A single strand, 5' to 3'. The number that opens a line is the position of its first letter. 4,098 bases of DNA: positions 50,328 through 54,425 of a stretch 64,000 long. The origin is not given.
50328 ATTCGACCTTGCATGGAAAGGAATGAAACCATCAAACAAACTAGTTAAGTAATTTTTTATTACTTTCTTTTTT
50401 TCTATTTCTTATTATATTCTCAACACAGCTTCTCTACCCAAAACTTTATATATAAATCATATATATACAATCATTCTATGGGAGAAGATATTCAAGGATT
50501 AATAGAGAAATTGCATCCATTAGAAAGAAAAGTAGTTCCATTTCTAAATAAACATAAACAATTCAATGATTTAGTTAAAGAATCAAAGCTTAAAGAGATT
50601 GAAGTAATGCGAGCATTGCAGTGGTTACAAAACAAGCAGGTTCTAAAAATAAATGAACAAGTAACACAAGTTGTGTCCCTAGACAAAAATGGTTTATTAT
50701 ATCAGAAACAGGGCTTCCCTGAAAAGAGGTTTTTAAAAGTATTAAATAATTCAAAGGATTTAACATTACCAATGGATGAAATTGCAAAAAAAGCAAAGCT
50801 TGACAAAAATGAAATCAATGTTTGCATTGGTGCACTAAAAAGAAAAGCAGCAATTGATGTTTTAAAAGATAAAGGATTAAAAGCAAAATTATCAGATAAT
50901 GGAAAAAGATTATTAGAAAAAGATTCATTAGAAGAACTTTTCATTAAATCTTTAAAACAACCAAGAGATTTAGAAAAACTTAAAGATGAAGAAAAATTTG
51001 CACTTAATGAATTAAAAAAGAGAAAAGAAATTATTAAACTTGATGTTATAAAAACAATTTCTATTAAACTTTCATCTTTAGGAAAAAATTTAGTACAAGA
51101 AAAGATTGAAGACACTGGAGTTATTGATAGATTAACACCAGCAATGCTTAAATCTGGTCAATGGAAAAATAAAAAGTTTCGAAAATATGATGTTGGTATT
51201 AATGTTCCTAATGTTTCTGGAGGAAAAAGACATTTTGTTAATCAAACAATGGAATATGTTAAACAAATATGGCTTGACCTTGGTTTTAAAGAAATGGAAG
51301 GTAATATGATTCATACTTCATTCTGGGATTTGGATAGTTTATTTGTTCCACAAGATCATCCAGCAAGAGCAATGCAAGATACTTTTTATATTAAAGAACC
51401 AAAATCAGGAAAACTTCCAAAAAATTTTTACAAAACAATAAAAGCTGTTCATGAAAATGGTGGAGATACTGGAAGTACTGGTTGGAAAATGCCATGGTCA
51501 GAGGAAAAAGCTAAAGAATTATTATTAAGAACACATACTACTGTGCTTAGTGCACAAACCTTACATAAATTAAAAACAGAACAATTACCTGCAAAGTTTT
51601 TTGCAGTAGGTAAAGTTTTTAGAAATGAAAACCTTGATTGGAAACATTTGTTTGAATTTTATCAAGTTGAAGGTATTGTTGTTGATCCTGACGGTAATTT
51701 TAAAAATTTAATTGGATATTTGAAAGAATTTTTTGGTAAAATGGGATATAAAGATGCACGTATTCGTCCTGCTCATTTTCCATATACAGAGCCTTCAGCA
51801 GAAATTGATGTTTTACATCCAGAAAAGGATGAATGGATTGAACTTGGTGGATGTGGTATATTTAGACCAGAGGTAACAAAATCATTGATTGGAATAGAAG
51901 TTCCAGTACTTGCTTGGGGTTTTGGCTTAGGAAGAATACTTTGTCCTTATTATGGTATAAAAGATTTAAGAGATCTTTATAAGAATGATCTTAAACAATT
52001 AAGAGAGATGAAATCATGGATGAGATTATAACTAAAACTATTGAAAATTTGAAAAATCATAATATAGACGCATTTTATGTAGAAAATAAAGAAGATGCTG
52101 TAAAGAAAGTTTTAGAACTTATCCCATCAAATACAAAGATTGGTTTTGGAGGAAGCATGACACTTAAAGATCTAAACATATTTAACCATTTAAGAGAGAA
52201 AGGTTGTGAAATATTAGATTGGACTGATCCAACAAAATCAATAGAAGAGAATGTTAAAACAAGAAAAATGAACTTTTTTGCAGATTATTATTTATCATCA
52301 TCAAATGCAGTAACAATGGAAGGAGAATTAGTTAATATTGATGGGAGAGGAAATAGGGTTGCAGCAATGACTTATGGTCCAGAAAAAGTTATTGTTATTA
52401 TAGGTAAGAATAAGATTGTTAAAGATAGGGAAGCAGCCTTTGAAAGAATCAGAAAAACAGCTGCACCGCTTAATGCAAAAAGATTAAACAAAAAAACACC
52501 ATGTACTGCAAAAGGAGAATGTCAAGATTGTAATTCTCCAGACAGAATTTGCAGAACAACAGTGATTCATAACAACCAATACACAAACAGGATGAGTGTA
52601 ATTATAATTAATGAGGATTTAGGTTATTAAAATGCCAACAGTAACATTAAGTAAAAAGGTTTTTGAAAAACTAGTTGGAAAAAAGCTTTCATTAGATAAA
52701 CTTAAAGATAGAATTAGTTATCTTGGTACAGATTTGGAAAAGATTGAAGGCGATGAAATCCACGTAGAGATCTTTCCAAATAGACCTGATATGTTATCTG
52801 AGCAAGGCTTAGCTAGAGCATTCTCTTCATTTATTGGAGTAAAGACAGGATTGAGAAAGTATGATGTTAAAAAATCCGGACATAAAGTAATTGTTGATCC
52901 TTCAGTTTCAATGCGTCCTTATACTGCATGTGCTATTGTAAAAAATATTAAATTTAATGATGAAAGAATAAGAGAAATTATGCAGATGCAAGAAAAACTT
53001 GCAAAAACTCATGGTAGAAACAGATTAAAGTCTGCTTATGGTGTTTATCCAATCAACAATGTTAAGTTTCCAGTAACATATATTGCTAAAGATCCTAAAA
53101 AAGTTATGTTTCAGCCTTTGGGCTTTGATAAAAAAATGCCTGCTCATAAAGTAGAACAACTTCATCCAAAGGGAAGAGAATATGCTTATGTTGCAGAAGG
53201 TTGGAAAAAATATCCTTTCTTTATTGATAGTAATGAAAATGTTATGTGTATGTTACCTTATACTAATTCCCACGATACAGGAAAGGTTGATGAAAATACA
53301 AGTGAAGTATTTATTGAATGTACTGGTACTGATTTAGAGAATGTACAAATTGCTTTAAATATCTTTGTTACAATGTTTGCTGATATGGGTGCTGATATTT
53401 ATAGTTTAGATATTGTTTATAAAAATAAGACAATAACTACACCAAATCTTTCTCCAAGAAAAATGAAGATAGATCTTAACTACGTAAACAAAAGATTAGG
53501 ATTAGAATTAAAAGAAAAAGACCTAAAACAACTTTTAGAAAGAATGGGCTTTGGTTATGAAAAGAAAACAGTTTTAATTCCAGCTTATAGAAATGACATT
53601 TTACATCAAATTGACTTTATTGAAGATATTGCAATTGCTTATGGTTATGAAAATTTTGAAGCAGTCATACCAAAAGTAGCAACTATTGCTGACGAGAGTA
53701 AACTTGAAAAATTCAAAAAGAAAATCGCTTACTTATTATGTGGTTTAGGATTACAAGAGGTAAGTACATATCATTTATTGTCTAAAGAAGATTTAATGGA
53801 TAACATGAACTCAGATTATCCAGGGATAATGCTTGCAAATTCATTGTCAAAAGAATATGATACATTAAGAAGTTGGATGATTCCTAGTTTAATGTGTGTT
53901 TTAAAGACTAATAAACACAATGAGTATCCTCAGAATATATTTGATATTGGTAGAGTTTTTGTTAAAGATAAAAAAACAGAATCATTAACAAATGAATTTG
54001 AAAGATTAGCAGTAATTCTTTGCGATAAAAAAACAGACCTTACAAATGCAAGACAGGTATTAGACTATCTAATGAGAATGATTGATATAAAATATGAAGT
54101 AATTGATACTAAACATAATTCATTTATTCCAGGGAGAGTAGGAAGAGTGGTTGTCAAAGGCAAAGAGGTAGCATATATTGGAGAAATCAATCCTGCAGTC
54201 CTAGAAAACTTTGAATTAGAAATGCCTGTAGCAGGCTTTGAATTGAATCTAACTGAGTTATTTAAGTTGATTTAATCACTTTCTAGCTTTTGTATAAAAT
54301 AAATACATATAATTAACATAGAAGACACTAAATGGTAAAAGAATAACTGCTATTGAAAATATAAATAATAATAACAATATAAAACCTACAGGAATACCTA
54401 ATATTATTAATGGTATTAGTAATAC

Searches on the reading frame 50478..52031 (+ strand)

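Call 46: search_protein_families(library=ncbifam, proteins=[window:50478-52031:+], max_evalue=1e-15)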
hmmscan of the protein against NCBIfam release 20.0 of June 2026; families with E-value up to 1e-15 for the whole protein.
window:50478-52031:+ (517 aa): 4 families
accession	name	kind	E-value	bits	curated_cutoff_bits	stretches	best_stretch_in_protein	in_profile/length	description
NF003210.0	PRK04172.1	equivalog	2e-162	541.5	350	1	10-512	2-492/496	phenylalanine--tRNA ligase subunit alpha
TIGR00468.1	pheS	equivalog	1.2e-103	346.8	237.45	1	195-512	13-323/324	phenylalanine--tRNA ligase subunit alpha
NF051887.1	PheS_related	equivalog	1.1e-25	90.6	300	1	346-514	70-245/349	PheS-related mystery ligase SrmL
TIGR00469.1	pheS_mito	equivalog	2.7e-20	72.5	258.35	0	431-510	263-342/451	phenylalanine--tRNA ligase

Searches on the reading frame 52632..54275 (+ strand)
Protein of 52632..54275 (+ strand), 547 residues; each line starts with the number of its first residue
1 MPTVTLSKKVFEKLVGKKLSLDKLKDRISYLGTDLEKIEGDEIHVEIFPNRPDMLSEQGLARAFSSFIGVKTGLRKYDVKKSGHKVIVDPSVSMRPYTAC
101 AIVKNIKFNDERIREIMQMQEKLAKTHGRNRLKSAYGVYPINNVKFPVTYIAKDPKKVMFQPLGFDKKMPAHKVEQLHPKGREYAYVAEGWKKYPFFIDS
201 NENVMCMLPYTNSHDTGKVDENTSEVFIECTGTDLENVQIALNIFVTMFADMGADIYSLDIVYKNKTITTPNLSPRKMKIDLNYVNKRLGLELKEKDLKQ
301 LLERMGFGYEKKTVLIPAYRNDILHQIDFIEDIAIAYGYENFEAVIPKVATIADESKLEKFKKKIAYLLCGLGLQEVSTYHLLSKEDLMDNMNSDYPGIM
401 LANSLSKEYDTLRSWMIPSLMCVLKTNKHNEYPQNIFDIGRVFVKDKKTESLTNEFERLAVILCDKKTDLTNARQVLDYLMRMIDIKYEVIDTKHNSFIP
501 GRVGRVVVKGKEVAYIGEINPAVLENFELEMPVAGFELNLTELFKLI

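Call 46: search_protein_families(library=ncbifam, proteins=[window:52632-54275:+], max_evalue=1e-15)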
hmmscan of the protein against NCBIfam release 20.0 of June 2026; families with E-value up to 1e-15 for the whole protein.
window:52632-54275:+ (547 aa): 3 families
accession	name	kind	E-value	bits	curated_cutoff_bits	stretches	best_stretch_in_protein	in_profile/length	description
TIGR00471.1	pheT_arch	equivalog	1e-152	509.5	282.65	1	1-543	1-550/551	phenylalanine--tRNA ligase subunit beta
TIGR00472.1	pheT_bact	equivalog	7e-56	189.9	402.65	1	232-545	366-693/798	phenylalanine--tRNA ligase subunit beta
NF001882.0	PRK00629.5-4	equivalog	2.8e-22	78.9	527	1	269-524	386-629/725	phenylalanine--tRNA ligase subunit beta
